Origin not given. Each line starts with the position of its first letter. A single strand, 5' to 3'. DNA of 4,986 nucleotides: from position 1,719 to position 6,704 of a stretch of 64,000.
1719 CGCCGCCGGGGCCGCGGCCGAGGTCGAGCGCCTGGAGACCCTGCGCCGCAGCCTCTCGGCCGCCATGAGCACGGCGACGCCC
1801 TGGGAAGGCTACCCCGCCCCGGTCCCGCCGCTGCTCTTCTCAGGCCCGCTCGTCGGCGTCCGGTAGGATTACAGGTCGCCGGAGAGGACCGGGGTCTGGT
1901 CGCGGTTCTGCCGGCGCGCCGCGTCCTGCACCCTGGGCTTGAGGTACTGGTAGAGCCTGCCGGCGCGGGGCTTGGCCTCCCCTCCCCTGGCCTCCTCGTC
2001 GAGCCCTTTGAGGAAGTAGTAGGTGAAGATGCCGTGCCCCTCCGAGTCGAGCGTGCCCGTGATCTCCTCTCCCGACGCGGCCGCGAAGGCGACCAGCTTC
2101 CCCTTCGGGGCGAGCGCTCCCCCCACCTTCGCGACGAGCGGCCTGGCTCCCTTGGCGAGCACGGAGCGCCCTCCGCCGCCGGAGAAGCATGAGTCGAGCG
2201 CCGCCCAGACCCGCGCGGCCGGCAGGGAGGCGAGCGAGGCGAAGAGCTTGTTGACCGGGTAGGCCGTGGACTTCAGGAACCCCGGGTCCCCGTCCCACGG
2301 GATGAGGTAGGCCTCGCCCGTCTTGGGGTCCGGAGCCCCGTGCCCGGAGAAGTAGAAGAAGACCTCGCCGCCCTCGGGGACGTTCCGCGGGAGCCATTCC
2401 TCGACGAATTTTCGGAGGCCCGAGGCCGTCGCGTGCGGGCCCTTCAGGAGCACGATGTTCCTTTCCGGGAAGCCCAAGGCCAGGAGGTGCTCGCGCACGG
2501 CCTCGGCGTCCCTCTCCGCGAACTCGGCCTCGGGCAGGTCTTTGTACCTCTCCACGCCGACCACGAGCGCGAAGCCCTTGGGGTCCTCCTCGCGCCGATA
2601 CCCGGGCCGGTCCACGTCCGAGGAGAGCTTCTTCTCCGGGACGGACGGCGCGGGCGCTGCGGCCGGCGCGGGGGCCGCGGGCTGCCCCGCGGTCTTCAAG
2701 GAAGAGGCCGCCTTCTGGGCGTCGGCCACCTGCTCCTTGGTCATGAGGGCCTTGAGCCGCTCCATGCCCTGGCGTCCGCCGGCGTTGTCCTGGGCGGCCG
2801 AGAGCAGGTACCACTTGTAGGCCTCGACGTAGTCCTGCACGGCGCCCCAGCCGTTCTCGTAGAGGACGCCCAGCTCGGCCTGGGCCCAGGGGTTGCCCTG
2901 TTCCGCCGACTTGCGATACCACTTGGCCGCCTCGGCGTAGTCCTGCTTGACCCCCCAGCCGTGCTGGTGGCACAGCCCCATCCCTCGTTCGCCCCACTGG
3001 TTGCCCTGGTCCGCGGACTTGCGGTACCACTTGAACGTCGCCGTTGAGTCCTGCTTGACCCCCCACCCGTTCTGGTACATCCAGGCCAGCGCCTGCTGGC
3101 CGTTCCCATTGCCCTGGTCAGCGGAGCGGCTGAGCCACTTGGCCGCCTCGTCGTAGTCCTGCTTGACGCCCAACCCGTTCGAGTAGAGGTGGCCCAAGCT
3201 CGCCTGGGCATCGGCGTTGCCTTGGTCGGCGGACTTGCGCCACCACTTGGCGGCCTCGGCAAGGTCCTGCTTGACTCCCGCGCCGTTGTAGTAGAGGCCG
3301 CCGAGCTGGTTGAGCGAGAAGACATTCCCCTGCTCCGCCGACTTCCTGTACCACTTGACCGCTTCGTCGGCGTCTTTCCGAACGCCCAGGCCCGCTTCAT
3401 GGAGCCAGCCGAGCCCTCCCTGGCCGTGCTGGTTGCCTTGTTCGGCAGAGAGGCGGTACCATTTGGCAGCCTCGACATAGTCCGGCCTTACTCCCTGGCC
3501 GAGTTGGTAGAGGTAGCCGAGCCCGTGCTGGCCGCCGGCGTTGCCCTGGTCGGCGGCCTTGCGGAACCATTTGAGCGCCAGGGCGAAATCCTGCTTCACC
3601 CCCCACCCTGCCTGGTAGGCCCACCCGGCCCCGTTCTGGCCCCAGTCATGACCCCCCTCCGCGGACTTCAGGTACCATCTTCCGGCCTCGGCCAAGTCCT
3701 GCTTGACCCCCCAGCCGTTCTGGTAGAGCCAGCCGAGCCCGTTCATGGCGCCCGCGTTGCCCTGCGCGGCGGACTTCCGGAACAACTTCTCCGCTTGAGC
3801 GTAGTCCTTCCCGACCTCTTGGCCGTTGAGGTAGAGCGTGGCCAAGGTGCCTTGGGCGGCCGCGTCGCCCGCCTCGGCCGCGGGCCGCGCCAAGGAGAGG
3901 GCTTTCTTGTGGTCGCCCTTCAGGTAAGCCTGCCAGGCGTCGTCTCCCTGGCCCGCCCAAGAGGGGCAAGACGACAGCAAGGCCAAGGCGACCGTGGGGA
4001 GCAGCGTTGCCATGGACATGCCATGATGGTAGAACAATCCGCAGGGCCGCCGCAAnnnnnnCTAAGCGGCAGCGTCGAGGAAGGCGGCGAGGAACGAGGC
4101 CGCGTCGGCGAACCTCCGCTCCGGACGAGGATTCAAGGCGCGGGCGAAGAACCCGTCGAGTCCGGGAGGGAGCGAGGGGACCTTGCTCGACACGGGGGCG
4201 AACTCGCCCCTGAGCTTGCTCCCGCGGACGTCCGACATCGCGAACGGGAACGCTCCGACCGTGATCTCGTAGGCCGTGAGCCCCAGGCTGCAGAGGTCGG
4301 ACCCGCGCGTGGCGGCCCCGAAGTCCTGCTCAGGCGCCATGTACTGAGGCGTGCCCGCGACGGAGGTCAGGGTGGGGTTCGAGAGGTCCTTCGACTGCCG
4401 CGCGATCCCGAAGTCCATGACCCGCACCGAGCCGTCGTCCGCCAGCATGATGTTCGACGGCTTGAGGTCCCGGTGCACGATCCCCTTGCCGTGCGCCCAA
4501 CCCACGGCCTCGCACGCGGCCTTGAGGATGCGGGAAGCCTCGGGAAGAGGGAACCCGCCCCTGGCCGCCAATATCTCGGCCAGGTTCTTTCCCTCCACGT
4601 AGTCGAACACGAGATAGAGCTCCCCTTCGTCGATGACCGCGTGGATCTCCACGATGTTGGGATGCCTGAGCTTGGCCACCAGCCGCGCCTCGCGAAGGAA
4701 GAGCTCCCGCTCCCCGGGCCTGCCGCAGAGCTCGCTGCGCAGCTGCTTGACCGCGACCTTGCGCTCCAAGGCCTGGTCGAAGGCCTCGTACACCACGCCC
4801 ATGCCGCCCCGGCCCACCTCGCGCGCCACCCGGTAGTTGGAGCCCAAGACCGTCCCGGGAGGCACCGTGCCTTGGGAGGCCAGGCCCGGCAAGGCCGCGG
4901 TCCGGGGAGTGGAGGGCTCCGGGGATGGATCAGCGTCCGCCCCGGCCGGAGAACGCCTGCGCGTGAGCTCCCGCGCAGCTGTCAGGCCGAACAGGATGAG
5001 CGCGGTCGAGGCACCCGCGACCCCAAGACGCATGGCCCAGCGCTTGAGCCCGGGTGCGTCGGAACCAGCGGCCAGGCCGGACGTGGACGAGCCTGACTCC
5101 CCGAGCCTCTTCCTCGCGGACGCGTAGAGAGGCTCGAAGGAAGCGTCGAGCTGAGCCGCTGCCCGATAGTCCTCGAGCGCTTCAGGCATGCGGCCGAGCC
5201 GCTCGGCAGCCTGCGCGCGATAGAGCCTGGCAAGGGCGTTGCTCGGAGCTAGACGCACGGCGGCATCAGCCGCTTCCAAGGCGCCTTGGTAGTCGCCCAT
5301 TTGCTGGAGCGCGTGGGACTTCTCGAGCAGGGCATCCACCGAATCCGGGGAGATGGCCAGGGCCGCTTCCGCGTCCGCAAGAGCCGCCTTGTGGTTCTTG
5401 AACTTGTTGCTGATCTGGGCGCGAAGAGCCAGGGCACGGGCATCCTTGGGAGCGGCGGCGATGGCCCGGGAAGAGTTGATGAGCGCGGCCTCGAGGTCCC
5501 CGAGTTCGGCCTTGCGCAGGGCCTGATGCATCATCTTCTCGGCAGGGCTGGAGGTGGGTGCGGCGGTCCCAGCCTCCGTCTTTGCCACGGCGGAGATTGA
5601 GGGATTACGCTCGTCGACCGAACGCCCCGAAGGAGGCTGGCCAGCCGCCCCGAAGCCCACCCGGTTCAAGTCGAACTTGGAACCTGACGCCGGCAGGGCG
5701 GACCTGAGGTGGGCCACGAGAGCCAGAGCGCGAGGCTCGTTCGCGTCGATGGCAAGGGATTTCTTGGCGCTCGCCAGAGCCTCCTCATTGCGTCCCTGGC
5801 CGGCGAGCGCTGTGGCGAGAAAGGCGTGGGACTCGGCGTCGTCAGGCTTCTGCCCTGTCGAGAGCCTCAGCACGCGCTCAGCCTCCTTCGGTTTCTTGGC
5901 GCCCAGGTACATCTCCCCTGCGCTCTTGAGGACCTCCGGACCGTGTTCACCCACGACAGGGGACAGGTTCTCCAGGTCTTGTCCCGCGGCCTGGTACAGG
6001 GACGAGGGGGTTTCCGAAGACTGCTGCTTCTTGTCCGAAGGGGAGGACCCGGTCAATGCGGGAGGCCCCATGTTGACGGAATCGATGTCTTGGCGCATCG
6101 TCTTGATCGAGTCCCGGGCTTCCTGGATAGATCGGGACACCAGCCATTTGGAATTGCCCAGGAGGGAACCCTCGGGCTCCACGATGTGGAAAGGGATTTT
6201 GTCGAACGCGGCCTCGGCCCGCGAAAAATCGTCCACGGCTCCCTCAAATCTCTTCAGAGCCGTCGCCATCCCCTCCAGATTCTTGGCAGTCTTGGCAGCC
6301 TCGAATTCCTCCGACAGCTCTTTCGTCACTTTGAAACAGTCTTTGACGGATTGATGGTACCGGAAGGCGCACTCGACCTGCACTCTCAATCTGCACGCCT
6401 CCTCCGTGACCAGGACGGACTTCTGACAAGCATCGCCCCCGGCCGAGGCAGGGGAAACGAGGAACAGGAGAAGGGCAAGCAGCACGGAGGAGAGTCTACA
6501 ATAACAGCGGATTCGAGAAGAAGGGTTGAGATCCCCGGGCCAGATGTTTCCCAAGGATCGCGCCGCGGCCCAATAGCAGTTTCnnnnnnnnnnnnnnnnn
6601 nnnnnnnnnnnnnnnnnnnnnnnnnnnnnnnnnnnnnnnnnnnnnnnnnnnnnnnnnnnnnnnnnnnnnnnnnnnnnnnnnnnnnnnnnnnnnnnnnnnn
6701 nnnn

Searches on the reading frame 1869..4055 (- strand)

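Call 7: search_protein_families(library=pfam, proteins=[window:1869-4055:-], max_evalue=0.01)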
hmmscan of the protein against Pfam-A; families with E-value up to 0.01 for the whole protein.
window:1869-4055:- (728 aa): 3 families
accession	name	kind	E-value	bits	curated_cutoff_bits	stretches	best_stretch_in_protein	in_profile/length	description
PF08238.18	Sel1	-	5.9e-84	274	30.7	10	281-316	1-36/36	Sel1 repeat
PF00656.27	Peptidase_C14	-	3.6e-12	46.9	21.4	1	493-725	1-224/233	Caspase domain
PF08289.16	Flu_M1_C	-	0.00013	22.6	22.3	0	239-275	50-86/97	Influenza Matrix protein (M1) C-terminal domain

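Call 42: search_protein_families(library=padloc, proteins=[window:1869-4055:-], max_evalue=0.001)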
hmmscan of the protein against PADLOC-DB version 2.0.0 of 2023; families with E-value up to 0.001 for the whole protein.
window:1869-4055:- (728 aa): 2 families
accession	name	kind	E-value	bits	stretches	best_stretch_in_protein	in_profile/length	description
PDLC02987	caspase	-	1.2e-17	62.3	1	493-693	2-167/453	-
PDLC00284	PtuA1|PtuA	-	0.00084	16.3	0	232-278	8-54/545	AAA ATPase domain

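Call 43: search_protein_families(library=ncbifam, proteins=[window:1869-4055:-], max_evalue=0.001)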
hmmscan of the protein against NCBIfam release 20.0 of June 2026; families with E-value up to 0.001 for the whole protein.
window:1869-4055:- (728 aa): 5 families
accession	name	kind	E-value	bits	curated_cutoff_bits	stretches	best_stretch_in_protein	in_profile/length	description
NF033786.1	phenyl_MerG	equivalog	2.5e-49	168.2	350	5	130-235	58-172/217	phenylmercury resistance protein MerG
NF047621.1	FlgprotMotXVib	equivalog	1.1e-22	80.5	330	2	221-313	84-176/211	flagellar protein MotX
NF047832.1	caspase_w_EACC1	subfamily_domain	2.8e-19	69.4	140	1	496-710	3-209/211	caspase, EACC1-associated type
NF045484.1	TransRegExoR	equivalog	3.1e-18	65.9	450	2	160-222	62-124/267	exopolysaccharide production regulator ExoR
NF038194.1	AlgK_TPR_lipo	equivalog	1e-13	50.7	700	1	250-342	303-394/448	alginate biosynthesis TPR repeat lipoprotein AlgK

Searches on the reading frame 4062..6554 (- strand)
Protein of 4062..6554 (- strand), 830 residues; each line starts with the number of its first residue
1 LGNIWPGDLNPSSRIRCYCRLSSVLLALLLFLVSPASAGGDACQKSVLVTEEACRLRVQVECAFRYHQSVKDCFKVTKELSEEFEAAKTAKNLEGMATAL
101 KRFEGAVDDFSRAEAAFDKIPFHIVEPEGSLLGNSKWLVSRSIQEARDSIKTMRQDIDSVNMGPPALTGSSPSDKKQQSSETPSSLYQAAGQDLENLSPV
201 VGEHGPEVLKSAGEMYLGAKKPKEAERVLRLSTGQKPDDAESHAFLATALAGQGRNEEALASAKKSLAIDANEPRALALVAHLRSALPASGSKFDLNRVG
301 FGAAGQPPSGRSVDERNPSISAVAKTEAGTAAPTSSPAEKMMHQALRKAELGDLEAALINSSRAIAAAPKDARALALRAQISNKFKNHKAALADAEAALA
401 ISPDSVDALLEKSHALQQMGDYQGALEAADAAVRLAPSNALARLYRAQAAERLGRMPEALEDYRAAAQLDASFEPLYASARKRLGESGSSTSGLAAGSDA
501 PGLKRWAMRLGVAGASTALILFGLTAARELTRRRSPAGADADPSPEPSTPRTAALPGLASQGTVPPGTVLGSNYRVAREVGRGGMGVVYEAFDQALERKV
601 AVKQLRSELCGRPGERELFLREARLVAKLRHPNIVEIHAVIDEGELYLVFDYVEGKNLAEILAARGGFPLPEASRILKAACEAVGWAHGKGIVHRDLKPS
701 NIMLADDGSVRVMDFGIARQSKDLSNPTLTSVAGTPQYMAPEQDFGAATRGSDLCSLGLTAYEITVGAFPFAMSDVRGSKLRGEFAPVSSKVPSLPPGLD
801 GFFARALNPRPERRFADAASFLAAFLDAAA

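Call 7: search_protein_families(library=pfam, proteins=[window:4062-6554:-], max_evalue=0.01)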
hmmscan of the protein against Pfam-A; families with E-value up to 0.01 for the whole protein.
window:4062-6554:- (830 aa): 17 families
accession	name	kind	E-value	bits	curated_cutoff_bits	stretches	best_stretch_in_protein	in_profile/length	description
PF00069.31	Pkinase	-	5.8e-46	157.4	31.7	1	574-777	1-203/263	Protein kinase domain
PF07714.23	PK_Tyr_Ser-Thr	-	3.4e-29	102.4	23.1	1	576-772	3-206/258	Protein tyrosine and serine/threonine kinase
PF13432.12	TPR_16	-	8.8e-11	42.5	32.7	2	411-471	2-62/65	Tetratricopeptide repeat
PF00515.34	TPR_1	-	3.5e-10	39.7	27.8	0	441-471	2-32/34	Tetratricopeptide repeat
PF07719.23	TPR_2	-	5.4e-10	39.1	27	1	407-439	2-34/34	Tetratricopeptide repeat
PF13428.12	TPR_14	-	3.9e-08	33.6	23.5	1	407-449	2-44/44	Tetratricopeptide repeat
PF13181.12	TPR_8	-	4.5e-08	33.1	25.7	0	407-439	2-34/34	Tetratricopeptide repeat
PF13431.12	TPR_17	-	4.9e-08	33.1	24.4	0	396-427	3-34/34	Tetratricopeptide repeat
PF13371.12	TPR_9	-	9.8e-08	32.3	35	3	386-449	9-72/73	Tetratricopeptide repeat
PF14559.12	TPR_19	-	3.1e-07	31.1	25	1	217-283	2-68/68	Tetratricopeptide repeat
PF13424.12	TPR_12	-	9.8e-06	26.1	30.1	1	229-270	34-75/77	Tetratricopeptide repeat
PF13414.12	TPR_11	-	1.8e-05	24.8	26.8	0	416-454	4-42/42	TPR repeat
PF03109.22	ABC1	-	0.00011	21.8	22.9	1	630-722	125-218/244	ABC1 atypical kinase-like domain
PF14863.12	Alkyl_sulf_dimr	-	0.0002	22.2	26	1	405-459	68-122/139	Alkyl sulfatase dimerisation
PF12895.13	ANAPC3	-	0.00029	21.5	27.2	1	387-461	4-77/82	Anaphase-promoting complex, cyclosome, subunit 3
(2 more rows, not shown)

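Call 34: find_related_loci(query=window:4062-6554:-, collection=genome_contigs, flank=10000)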
Query window:4062-6554:- (830 aa) in genome_contigs; peptide patterns used: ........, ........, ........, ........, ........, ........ (x = any residue, [..] = any of these).
22 stretches matched a pattern, but none encodes a relative of the query by tblastn (E <= 1e-3).

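Call 42: search_protein_families(library=padloc, proteins=[window:4062-6554:-], max_evalue=0.001)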
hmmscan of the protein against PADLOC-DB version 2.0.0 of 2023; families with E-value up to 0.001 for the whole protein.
window:4062-6554:- (830 aa): 33 families (the best 25 are shown)
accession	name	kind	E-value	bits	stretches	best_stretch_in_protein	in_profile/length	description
PDLC04042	PD-T4-6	-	5.6e-70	234.3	1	568-825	5-269/292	-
PDLC04061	PD-T4-6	-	2.1e-67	226.8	1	567-821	11-276/510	-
PDLC04053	PD-T4-6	-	4.2e-66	221.5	1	572-828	9-271/311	-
PDLC04138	mad6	-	2.6e-62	209.6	1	569-821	48-309/659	mads_6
PDLC04054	PD-T4-6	-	1.4e-61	206.8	1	567-828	6-272/347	-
PDLC04043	PD-T4-6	-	2.4e-61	206.2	1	572-828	15-277/452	-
PDLC04041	PD-T4-6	-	1.1e-58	197.6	1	559-829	17-294/443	-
PDLC04060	PD-T4-6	-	2.4e-57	192.9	1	567-821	3-262/486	-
PDLC04039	PD-T4-6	-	6.3e-57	191.6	1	567-828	10-275/458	-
PDLC04057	PD-T4-6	-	7e-55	184.8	1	567-825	3-267/443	-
PDLC04052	PD-T4-6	-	3.9e-51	172.8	1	568-821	5-269/496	-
PDLC04047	PD-T4-6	-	7.1e-51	171.2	1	570-820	8-264/327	-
PDLC04064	PD-T4-6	-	1.9e-48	163.3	1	573-821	21-273/369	-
PDLC04040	PD-T4-6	-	3.4e-48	162.7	1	580-828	2-265/547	-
PDLC04048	PD-T4-6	-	5.1e-48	162.2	1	567-772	5-213/354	-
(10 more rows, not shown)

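Call 43: search_protein_families(library=ncbifam, proteins=[window:4062-6554:-], max_evalue=0.001)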
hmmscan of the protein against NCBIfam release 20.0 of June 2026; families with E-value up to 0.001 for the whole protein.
window:4062-6554:- (830 aa): 24 families
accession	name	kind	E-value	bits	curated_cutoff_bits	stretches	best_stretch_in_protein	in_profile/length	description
NF033483.0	PknB_PASTA_kin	equivalog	5.3e-68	230.4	450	1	567-824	2-264/563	Stk1 family PASTA domain-containing Ser/Thr kinase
NF047741.1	antiphage_MADS6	equivalog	2.3e-44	152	460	2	670-827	298-459/612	methylation-associated defense system protein kinase MAD6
NF052427.1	StpK7MSMEG_1200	equivalog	2.3e-40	138.7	900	1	573-824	8-264/601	serine/threonine protein kinase StpK7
NF009651.0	PRK13184.1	equivalog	1.2e-37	129.4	839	1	573-817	3-279/932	serine/threonine-protein kinase PknD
TIGR03903.1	TOMM_kin_cyc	equivalog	4.8e-33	114.1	705.75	1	598-767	4-185/1267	TOMM system kinase/cyclase fusion protein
NF038150.1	lanthi_synth_IV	equivalog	2.2e-29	102.4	650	1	553-777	181-401/851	class IV lanthionine synthetase LanL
NF053615.1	SerThrKinAfsKStmc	equivalog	2e-25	89.6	1300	1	575-771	16-213/809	protein serine/threonine kinase AfsK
NF033442.0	BREX_PglW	equivalog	2.5e-18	65.3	990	1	565-824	505-765/1391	BREX system serine/threonine kinase PglW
NF038151.1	lanthi_synth_III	equivalog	8.5e-16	57.5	575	1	568-764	216-422/833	class III lanthionine synthetase LanKC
TIGR02917.1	PEP_TPR_lipo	equivalog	2.6e-13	48.8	312.2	2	326-475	149-296/899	XrtA/PEP-CTERM system TPR-repeat protein PrsT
NF040959.1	MamA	equivalog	3.1e-12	46.4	200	2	338-469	71-202/204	magnetosome protein MamA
TIGR03724.2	arch_bud32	equivalog_domain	1.6e-11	44.1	125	1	620-724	41-137/193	KEOPS complex kinase/ATPase Bud32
NF011464.0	PRK14879.1-7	equivalog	5.3e-10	39.4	246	1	616-721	50-152/221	Kae1-associated kinase Bud32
NF011463.0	PRK14879.1-4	equivalog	5.6e-10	39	188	1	620-724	66-166/237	Kae1-associated kinase Bud32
NF011460.0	PRK14879.1-1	equivalog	1.2e-09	37.6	199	1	578-725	14-164/232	Kae1-associated kinase Bud32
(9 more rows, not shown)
